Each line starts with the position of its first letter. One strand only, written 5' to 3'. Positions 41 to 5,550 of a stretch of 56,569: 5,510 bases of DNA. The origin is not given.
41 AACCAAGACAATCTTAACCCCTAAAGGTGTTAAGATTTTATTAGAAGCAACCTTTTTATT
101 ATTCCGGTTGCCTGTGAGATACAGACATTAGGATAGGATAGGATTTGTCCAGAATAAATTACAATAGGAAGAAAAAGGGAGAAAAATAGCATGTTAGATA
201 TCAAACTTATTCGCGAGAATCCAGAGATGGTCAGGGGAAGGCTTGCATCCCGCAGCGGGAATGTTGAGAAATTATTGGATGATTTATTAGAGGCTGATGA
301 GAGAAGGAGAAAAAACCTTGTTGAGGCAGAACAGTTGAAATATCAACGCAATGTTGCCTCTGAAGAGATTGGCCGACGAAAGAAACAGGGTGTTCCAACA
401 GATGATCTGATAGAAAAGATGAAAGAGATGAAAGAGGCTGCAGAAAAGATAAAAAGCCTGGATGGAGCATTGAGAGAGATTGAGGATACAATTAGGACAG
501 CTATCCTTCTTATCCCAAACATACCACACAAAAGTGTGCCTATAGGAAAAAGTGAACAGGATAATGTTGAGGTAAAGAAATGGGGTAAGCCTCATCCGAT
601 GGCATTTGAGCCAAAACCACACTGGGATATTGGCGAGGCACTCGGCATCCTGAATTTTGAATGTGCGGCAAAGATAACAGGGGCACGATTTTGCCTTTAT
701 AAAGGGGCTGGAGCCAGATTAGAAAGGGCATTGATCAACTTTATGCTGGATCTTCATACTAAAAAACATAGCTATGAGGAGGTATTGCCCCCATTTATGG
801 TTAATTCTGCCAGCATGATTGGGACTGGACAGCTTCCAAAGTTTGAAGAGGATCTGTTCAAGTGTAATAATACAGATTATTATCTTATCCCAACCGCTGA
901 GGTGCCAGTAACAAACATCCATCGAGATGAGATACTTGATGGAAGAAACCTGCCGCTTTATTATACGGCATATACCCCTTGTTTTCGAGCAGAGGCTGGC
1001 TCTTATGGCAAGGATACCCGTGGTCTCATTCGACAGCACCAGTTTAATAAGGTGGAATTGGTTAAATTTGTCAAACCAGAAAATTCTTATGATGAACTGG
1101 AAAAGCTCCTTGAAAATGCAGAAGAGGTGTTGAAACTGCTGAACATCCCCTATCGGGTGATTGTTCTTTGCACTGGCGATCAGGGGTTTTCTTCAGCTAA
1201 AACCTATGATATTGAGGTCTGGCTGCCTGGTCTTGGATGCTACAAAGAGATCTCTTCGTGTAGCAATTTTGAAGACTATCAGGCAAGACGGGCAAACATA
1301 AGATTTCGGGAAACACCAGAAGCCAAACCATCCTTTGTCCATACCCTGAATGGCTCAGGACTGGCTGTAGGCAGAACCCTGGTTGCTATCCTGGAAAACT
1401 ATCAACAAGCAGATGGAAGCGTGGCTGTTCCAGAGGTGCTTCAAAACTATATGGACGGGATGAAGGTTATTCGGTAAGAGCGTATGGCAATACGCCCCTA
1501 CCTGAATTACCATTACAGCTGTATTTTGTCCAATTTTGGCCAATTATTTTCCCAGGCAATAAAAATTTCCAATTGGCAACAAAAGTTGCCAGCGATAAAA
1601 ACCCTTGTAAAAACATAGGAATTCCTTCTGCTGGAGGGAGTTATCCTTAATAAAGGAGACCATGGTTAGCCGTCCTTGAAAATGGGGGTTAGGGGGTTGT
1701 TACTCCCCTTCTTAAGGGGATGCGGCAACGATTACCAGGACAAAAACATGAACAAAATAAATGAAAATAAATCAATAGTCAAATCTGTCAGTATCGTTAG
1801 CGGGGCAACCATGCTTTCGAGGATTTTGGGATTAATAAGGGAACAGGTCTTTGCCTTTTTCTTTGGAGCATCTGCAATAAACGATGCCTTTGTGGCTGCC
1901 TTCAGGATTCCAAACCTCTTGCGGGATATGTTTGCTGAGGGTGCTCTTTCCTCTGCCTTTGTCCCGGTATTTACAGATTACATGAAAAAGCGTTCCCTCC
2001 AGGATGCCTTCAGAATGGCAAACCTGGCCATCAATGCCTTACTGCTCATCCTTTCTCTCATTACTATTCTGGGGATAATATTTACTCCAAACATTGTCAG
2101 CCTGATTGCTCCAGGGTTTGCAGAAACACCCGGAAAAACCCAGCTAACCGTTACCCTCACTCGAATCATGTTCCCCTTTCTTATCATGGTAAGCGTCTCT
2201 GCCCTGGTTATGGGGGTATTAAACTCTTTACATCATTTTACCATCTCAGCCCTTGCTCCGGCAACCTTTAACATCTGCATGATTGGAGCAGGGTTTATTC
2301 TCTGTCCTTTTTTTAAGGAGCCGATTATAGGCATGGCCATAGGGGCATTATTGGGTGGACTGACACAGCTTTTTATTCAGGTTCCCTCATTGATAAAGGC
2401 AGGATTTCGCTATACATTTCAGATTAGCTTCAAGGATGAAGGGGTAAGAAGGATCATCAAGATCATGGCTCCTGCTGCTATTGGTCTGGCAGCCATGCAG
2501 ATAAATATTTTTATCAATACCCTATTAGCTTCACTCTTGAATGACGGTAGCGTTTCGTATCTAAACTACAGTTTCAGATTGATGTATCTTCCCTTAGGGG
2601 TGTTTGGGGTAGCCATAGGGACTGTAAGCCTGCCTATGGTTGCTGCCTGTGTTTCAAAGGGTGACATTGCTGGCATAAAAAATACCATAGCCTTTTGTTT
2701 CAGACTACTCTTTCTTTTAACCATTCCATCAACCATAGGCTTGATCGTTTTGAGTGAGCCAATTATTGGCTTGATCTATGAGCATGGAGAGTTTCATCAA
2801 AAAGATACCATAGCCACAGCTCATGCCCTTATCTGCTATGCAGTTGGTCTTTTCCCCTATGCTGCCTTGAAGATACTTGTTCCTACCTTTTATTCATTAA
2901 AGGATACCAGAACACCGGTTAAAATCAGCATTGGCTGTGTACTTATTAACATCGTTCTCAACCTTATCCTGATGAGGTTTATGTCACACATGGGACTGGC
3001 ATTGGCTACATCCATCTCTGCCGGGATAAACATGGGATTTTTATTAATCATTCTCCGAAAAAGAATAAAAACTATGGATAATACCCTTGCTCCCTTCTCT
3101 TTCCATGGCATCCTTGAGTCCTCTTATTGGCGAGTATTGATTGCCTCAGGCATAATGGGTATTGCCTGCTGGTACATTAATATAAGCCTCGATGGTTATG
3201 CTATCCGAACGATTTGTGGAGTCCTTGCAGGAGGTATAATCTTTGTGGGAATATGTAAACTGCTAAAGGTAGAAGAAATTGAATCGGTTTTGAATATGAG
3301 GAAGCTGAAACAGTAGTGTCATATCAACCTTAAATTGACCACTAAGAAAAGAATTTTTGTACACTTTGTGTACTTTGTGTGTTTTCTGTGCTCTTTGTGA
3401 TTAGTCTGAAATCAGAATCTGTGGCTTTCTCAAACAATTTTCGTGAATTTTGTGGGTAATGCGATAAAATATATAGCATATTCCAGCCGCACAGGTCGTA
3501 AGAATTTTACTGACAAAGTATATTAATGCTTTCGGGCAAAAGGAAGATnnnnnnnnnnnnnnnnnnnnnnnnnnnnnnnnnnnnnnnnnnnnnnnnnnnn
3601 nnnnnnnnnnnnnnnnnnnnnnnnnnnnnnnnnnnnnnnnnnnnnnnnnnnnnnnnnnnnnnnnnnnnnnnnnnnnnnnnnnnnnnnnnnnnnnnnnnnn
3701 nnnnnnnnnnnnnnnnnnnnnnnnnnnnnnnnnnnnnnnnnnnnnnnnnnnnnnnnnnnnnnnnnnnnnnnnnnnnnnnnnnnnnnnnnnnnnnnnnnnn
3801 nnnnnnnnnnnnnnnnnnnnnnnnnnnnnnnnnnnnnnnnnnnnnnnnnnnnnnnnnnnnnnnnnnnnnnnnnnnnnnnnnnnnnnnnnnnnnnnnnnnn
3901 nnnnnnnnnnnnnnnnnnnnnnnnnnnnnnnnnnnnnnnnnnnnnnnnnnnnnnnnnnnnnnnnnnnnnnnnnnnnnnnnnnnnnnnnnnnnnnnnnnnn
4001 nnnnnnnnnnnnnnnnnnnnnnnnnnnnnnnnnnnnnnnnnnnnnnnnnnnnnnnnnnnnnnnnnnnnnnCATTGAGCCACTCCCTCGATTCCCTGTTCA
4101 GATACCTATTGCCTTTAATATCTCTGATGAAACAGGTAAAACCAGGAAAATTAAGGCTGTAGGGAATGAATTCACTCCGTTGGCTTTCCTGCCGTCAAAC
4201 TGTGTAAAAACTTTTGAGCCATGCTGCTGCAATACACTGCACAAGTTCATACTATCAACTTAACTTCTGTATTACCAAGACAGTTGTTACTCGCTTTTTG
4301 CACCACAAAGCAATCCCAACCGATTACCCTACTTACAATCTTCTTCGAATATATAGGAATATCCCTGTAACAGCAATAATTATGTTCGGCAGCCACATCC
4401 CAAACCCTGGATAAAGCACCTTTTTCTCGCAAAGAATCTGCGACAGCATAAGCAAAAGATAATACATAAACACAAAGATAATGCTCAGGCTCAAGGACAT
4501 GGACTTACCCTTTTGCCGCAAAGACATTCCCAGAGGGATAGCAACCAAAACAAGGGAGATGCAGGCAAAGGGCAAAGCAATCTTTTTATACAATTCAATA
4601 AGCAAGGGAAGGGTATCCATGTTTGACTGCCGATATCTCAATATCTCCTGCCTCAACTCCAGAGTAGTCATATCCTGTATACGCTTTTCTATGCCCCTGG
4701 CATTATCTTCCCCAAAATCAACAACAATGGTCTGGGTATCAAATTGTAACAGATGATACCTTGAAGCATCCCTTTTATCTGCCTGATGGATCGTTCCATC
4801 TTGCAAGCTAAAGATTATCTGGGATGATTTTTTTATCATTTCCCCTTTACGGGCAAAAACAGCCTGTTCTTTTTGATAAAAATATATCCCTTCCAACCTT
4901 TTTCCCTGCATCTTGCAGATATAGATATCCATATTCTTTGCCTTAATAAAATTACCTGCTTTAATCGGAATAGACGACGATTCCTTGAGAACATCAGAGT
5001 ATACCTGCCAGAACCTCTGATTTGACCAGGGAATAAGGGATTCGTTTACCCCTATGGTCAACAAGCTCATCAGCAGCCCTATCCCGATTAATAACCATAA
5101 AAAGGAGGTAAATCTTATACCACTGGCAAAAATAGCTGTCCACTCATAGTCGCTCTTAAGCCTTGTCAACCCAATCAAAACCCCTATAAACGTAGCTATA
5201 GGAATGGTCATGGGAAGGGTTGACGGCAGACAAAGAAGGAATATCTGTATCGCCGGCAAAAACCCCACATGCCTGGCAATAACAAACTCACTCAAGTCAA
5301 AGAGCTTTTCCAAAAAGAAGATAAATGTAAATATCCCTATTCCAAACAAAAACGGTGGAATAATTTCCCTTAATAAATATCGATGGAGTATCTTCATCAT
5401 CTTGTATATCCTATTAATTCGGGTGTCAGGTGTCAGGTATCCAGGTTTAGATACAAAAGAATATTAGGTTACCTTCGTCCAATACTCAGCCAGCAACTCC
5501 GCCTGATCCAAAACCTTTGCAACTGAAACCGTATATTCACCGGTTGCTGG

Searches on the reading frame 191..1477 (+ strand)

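Call 53: search_protein_families(library=pfam, proteins=[window:191-1477:+], max_evalue=0.00001)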
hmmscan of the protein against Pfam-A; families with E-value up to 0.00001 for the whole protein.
window:191-1477:+ (428 aa): 2 families
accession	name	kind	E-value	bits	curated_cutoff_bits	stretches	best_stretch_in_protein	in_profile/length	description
PF00587.30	tRNA-synt_2b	-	1.2e-45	156.2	29.3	1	226-404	7-179/179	tRNA synthetase class II core domain (G, H, P, S and T)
PF02403.27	Seryl_tRNA_N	-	1.5e-26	93.1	28.2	1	1-112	1-108/108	Seryl-tRNA synthetase N-terminal domain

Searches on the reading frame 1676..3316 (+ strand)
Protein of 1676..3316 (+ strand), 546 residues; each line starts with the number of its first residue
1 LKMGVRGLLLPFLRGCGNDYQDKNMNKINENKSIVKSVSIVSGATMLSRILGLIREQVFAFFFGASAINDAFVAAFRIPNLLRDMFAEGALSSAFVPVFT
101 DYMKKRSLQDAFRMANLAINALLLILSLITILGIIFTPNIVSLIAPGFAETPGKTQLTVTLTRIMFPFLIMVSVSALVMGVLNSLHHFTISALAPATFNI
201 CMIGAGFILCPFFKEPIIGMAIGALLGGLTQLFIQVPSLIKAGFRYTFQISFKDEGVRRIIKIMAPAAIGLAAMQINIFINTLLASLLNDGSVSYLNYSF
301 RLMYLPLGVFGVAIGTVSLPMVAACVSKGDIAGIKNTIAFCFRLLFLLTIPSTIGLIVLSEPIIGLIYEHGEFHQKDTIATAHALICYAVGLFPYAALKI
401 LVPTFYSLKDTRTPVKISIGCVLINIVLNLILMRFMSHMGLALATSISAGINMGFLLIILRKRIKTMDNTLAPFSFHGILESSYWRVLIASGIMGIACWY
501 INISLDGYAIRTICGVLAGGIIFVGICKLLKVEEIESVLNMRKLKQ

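Call 53: search_protein_families(library=pfam, proteins=[window:1676-3316:+], max_evalue=0.00001)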
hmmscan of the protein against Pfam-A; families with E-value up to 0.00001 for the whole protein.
window:1676-3316:+ (546 aa): 2 families
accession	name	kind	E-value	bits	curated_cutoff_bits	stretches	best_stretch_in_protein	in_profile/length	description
PF03023.19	MurJ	-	2.1e-121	406.2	27.4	1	60-503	2-434/451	Lipid II flippase MurJ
PF01554.23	MatE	-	3.1e-08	33.9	24.9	1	266-431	1-161/161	MatE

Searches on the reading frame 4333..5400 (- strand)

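Call 53: search_protein_families(library=pfam, proteins=[window:4333-5400:-], max_evalue=0.00001)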
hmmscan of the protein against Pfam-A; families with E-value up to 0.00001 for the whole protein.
window:4333-5400:- (355 aa): 1 family
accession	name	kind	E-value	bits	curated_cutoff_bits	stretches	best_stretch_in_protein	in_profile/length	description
PF03739.19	LptF_LptG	-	2.1e-79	267.6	27.9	1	7-352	1-353/353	Lipopolysaccharide export system permease LptF/LptG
